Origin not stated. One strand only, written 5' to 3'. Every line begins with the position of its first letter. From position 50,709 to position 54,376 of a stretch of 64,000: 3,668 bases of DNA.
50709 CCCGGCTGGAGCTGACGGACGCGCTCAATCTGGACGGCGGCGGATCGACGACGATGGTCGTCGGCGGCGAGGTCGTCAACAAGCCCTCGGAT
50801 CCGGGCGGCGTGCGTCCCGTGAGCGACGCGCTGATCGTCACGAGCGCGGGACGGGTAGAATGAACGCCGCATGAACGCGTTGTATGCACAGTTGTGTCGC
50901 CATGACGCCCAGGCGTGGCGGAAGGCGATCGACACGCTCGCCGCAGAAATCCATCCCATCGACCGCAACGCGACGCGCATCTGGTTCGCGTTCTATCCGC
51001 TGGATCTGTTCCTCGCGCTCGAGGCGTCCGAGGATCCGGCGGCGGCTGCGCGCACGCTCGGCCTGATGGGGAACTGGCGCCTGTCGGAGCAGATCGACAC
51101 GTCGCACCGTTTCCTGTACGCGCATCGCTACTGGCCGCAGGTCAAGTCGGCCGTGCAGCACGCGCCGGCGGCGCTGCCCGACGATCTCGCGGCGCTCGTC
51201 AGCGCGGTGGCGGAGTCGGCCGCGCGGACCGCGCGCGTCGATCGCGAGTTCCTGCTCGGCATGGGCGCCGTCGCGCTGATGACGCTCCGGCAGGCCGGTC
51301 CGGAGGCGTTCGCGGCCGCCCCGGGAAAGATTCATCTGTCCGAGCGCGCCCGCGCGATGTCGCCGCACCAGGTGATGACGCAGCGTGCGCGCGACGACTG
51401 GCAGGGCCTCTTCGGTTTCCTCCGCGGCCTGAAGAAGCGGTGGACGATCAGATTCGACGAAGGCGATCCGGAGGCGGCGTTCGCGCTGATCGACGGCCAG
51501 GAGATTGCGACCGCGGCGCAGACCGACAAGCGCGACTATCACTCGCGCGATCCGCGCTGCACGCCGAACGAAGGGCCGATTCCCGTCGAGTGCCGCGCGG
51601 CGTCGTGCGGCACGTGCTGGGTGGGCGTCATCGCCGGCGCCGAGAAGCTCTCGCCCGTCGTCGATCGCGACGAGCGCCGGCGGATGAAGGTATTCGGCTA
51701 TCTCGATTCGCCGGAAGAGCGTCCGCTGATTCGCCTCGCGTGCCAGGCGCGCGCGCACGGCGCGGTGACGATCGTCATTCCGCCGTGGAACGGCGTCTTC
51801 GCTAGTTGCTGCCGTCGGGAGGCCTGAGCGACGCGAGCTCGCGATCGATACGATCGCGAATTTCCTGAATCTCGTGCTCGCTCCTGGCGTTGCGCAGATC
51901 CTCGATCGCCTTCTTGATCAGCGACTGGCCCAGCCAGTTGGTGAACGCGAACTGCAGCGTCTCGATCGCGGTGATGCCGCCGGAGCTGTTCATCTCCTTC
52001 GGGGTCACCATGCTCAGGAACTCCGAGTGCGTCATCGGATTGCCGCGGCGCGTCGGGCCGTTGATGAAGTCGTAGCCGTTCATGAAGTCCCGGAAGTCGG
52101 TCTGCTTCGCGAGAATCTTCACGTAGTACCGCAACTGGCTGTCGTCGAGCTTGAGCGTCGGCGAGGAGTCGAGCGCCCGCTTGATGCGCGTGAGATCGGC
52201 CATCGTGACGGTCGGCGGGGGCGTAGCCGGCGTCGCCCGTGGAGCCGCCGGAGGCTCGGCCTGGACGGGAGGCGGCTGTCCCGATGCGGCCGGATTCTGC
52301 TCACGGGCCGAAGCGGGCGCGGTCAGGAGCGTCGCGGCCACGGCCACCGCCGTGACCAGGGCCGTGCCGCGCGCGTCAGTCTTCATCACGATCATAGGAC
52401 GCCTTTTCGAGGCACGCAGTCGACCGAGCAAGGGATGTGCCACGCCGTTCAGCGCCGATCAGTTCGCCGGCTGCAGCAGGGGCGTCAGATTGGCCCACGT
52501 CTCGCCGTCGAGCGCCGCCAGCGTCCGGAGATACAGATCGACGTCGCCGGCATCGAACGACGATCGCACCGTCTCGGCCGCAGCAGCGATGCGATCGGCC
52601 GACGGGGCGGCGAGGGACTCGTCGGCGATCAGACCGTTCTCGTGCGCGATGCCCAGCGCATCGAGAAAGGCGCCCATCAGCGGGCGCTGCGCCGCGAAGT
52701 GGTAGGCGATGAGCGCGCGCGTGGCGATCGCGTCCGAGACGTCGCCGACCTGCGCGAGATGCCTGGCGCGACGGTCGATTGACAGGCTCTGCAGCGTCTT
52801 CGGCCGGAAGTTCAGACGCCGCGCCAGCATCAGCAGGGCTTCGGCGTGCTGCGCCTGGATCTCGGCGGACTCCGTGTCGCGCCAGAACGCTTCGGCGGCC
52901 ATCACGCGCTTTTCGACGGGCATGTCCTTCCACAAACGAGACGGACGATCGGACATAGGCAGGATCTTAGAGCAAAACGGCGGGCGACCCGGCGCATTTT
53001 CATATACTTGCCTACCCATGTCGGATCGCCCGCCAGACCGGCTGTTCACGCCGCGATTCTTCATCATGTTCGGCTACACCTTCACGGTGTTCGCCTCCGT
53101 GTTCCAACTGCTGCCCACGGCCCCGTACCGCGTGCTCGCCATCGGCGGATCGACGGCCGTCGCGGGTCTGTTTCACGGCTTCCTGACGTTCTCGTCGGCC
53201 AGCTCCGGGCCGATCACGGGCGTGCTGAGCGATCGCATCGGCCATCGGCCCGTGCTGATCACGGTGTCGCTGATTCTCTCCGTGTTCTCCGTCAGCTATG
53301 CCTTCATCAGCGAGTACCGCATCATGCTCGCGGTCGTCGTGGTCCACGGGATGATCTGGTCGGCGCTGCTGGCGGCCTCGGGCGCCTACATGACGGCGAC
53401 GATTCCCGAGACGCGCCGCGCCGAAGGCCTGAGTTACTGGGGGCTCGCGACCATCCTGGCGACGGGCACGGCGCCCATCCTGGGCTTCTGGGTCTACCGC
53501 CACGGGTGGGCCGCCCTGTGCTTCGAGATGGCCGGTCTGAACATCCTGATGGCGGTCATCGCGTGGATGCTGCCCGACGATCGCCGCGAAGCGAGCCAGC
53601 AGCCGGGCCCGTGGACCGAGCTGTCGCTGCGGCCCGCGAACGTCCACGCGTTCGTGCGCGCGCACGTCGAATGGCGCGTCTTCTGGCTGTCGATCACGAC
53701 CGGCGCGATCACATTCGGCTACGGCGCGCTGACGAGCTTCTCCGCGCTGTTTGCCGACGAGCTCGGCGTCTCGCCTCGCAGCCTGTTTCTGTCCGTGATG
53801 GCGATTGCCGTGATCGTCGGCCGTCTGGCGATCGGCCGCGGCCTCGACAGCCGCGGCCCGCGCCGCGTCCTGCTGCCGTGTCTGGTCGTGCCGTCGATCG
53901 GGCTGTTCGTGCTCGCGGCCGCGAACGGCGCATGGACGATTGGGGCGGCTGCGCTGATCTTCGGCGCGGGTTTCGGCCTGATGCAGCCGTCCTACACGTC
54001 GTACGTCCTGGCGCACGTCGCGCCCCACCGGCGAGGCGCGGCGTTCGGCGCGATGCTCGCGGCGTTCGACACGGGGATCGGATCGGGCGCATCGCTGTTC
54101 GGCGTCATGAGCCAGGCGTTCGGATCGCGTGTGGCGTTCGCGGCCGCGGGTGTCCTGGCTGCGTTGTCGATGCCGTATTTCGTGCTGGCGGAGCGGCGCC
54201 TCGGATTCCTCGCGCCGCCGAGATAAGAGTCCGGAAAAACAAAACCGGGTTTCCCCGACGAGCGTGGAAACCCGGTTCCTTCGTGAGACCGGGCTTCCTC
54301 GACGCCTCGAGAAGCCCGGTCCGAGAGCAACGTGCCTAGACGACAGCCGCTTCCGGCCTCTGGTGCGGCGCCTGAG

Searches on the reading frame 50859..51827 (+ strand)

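Call 53: search_protein_families(library=pfam, proteins=[window:50859-51827:+], max_evalue=0.0001)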
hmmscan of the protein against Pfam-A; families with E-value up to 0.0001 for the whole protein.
window:50859-51827:+ (322 aa): 1 family
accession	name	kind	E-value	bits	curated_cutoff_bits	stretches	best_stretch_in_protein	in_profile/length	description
PF00111.32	Fer2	-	3.9e-06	27.1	21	1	240-299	30-76/77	2Fe-2S iron-sulfur cluster binding domain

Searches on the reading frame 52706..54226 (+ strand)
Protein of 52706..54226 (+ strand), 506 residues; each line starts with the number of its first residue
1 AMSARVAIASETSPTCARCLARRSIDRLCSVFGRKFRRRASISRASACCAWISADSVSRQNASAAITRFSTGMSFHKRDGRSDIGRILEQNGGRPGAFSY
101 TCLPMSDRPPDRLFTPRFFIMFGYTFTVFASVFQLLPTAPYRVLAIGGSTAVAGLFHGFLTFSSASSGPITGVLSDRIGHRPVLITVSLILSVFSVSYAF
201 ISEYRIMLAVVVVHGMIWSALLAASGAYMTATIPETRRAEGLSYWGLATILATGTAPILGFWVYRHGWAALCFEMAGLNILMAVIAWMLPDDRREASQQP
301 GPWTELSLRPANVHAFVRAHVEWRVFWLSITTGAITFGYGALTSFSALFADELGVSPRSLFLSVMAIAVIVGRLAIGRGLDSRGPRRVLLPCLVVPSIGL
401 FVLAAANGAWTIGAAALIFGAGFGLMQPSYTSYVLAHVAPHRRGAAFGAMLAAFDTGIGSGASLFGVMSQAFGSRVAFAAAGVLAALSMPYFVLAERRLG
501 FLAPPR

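Call 53: search_protein_families(library=pfam, proteins=[window:52706-54226:+], max_evalue=0.0001)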
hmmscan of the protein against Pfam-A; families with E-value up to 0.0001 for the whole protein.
window:52706-54226:+ (506 aa): 2 families
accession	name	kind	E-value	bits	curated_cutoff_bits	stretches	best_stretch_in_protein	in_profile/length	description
PF07690.21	MFS_1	-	1.6e-45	156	33.4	2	123-461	3-346/347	Major Facilitator Superfamily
PF12832.13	MFS_1_like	-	1.1e-10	41.6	25.2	1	126-479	9-372/373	MFS_1 like family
